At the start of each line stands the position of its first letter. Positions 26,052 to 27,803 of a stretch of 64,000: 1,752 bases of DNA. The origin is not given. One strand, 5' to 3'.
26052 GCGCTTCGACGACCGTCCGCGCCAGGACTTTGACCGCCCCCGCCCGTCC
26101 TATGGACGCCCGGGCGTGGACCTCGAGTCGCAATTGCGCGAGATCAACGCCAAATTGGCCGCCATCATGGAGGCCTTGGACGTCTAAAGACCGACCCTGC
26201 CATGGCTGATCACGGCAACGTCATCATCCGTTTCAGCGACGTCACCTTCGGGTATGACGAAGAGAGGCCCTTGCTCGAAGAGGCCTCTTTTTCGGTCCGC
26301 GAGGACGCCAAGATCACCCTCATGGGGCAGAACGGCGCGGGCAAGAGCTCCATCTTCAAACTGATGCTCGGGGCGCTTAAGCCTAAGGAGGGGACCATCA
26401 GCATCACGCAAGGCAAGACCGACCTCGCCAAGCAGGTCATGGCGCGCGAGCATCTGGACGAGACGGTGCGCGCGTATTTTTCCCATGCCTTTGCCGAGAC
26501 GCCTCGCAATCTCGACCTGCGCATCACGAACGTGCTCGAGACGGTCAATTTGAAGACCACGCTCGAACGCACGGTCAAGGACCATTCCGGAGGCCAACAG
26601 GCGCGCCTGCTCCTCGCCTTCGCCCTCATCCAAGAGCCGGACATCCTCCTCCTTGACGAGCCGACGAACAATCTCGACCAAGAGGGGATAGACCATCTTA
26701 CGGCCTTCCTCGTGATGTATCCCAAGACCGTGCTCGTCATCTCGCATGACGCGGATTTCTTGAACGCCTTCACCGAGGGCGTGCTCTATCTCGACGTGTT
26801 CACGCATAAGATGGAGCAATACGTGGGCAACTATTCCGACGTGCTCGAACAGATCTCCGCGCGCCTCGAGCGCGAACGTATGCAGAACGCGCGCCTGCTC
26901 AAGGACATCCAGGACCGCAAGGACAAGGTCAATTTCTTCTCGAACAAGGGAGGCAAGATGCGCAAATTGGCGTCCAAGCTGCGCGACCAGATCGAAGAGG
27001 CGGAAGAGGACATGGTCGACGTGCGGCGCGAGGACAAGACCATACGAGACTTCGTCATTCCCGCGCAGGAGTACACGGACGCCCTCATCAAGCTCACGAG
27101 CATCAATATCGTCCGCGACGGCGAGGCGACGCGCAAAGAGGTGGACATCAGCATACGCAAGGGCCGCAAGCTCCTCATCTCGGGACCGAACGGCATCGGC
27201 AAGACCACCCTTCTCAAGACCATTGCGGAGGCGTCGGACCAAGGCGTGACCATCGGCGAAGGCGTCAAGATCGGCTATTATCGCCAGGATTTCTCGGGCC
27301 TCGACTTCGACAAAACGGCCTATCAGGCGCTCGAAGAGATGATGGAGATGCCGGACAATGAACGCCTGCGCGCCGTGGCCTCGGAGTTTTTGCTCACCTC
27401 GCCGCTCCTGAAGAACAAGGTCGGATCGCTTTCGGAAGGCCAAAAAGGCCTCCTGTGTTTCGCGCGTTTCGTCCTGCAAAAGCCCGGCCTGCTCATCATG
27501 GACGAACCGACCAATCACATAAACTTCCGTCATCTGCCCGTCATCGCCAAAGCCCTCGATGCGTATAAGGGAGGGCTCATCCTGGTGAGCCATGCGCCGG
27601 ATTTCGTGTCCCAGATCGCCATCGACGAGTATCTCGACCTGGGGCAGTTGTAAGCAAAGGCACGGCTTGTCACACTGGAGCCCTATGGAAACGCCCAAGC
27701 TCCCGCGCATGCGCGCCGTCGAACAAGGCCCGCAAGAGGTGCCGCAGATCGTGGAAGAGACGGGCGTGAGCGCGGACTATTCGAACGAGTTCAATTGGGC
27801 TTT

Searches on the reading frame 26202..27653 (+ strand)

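Call 56: search_protein_families(library=ncbifam, proteins=[window:26202-27653:+], max_evalue=0.00001)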
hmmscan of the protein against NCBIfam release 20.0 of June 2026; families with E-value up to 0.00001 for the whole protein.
window:26202-27653:+ (483 aa): 184 families (the best 25 are shown)
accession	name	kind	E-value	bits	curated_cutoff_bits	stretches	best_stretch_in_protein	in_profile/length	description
NF000355.4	ribo_prot_ABC_F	equivalog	3.8e-95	319.6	380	2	8-267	2-253/499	ribosomal protection-like ABC-F family protein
NF011646.0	PRK15064.1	equivalog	8.3e-72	242.3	762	2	106-473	133-502/530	ABC-F family ATPase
NF008775.0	PRK11819.1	equivalog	3.9e-69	233.7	599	2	102-473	139-509/556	energy-dependent translational throttle protein EttA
TIGR03719.1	ABC_ABC_ChvD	subfamily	9.4e-68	229.1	806.75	2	102-473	137-507/552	energy-dependent translational throttle protein EttA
NF050005.1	ABC_ATPase_Uup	equivalog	6.1e-63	213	900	2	103-477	134-508/636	ATP-binding cassette ATPase Uup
NF000169.2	ABCF_Sal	exception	5.1e-61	206.9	725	2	118-473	121-495/542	Sal family ABC-F type ribosomal protection protein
NF000168.2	ABCF_Msr_all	exception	4.3e-60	203.7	680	2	6-271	3-242/487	Msr family ABC-F type ribosomal protection protein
NF008358.0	PRK11147.1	equivalog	1.4e-59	202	936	2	103-478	134-509/635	ABC transporter ATP-binding protein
NF000170.2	ABCF_Vga_all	exception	1.8e-58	198.3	725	2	245-473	222-447/521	Vga family ABC-F type ribosomal protection protein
NF007921.0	PRK10636.1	equivalog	1.5e-55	188.6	917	2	118-477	140-498/638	ABC transporter ATP-binding protein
NF043038.1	ABCF_CplR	exception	3.7e-55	187.7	780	2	70-473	38-463/544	ABC-F type ribosomal protection protein CplR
NF000171.1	ABCF_producer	exception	3.2e-52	177.7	800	2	105-470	140-525/541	TlrC/CarA/OleB/SrmB family ABC-F type ribosomal protection protein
NF000167.2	ABCF_Lsa_all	exception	1.1e-48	166.5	750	2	9-240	4-227/492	Lsa family ABC-F type ribosomal protection protein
NF000514.1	ABCF_OptrA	exception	2e-44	152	1450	1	123-473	178-526/655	ABC-F type ribosomal protection protein OptrA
NF000166.1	ABCF_CarA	exception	1.7e-42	145.4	1050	2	311-467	375-533/556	ABC-F type ribosomal protection protein Car(A)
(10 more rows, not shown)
